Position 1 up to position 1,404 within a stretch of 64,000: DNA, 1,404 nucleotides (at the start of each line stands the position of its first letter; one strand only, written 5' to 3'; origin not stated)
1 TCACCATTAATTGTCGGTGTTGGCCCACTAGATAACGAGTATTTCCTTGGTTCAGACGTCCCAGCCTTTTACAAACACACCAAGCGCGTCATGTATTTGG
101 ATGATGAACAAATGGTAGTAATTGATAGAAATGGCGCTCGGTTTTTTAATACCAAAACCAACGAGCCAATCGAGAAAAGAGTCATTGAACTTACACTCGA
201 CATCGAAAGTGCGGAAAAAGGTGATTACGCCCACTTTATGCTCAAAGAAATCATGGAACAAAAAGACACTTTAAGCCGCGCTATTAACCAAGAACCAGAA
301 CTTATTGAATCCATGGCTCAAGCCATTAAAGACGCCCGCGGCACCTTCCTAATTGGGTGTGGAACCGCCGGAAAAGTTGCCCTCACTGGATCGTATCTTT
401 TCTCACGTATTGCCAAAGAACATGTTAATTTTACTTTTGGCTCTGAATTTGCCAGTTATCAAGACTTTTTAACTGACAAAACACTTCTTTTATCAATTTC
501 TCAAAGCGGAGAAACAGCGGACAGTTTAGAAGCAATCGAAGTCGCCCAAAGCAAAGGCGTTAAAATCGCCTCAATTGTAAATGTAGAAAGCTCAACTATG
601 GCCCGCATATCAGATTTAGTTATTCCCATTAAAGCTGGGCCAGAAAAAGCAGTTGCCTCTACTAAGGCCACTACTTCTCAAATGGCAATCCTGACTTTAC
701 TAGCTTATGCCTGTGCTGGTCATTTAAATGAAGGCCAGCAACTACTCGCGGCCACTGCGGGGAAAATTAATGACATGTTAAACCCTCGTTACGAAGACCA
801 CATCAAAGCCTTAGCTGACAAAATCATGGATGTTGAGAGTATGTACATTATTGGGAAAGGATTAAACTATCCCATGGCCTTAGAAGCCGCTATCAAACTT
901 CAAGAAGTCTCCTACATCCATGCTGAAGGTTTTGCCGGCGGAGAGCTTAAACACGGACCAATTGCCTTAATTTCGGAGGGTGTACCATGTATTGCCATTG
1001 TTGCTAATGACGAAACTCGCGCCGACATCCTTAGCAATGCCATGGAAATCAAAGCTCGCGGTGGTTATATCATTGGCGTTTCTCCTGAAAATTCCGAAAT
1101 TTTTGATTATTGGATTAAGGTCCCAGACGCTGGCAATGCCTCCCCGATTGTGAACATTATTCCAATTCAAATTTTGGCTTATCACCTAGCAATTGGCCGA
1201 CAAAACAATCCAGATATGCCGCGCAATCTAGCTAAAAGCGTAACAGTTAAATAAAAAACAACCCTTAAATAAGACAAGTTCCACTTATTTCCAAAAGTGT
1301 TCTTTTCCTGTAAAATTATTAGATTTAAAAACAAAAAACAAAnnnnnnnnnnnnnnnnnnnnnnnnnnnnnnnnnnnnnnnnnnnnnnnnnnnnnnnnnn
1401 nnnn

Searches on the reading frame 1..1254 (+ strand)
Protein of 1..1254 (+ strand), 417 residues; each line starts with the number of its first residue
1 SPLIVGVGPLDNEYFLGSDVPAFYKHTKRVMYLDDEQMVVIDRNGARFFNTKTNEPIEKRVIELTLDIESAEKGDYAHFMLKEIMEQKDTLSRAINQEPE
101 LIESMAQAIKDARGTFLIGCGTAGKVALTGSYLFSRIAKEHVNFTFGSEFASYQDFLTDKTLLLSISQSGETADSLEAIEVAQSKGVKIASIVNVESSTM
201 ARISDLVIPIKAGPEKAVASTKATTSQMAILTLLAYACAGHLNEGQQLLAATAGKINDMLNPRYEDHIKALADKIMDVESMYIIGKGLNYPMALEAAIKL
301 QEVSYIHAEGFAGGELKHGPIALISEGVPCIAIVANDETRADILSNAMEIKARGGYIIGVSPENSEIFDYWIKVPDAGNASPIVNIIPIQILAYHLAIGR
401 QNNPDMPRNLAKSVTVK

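Call 6: search_protein_families(library=pfam, proteins=[window:1-1254:+], max_evalue=0.1)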
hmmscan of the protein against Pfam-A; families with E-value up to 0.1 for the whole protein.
window:1-1254:+ (417 aa): 2 families
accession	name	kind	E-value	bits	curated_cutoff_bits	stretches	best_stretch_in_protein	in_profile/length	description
PF01380.27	SIS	-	1.4e-42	145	25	2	109-235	2-129/131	SIS domain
PF13580.11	SIS_2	-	0.0014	19.1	27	1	146-192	91-136/138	SIS domain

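Call 7: search_protein_families(library=ncbifam, proteins=[window:1-1254:+], max_evalue=0.1)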
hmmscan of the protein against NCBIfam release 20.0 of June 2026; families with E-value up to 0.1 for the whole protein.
window:1-1254:+ (417 aa): 26 families (the best 25 are shown)
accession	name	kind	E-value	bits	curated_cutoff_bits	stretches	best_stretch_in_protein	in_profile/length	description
NF001484.0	PRK00331.1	subfamily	9.8e-126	420.5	381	1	1-416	178-600/601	isomerizing glutamine--fructose-6-phosphate transaminase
TIGR01135.1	glmS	equivalog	3.2e-117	392.5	418.05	1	1-416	177-606/607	glutamine--fructose-6-phosphate transaminase (isomerizing)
NF046059.1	NagB_SO3506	equivalog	8.1e-40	137.1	430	1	79-367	3-289/330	glucosamine-6-phosphate deaminase NagB-II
NF041128.1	glucosaP_deam_GlmD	equivalog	3.1e-28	98.9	580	1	93-414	12-321/323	glucosamine-6-phosphate deaminase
NF008481.0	PRK11382.1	equivalog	8.3e-18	64.7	430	1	80-409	12-333/340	fructoselysine 6-phosphate deglycase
TIGR03127.2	RuMP_HxlB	equivalog_domain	4.2e-12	46.3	160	1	82-225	2-137/178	6-phospho-3-hexuloisomerase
NF003915.0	PRK05441.1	subfamily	4.2e-11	42.4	168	1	157-237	129-211/300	N-acetylmuramic acid 6-phosphate etherase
NF040776.2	AlsR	equivalog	2.9e-10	39.5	400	1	98-218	115-234/279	transcriptional repressor AlsR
NF008458.0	PRK11337.1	equivalog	2.4e-09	36.6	378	1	102-233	131-260/293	MurR/RpiR family transcriptional regulator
NF041755.1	RuMP_HxlAB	equivalog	9.6e-09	34.7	500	1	70-215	208-343/391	bifunctional 3-hexulose-6-phosphate synthase/6-phospho-3-hexuloisomerase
NF009222.0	PRK12570.1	subfamily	4.1e-08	32.4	255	1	157-238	136-219/307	N-acetylmuramic acid 6-phosphate etherase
TIGR02815.1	agaS_fam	subfamily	7.8e-07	28.4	529.2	1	92-408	20-355/372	putative sugar isomerase, AgaS family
TIGR00274.1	TIGR00274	equivalog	1.2e-06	27.9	302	1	157-237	124-206/291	N-acetylmuramic acid 6-phosphate etherase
NF010701.0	PRK14101.1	equivalog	3e-06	25.7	920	1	99-211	455-566/638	bifunctional transcriptional regulator/glucokinase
TIGR00441.1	gmhA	equivalog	3.2e-06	27.3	209.45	1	136-210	55-130/154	D-sedoheptulose 7-phosphate isomerase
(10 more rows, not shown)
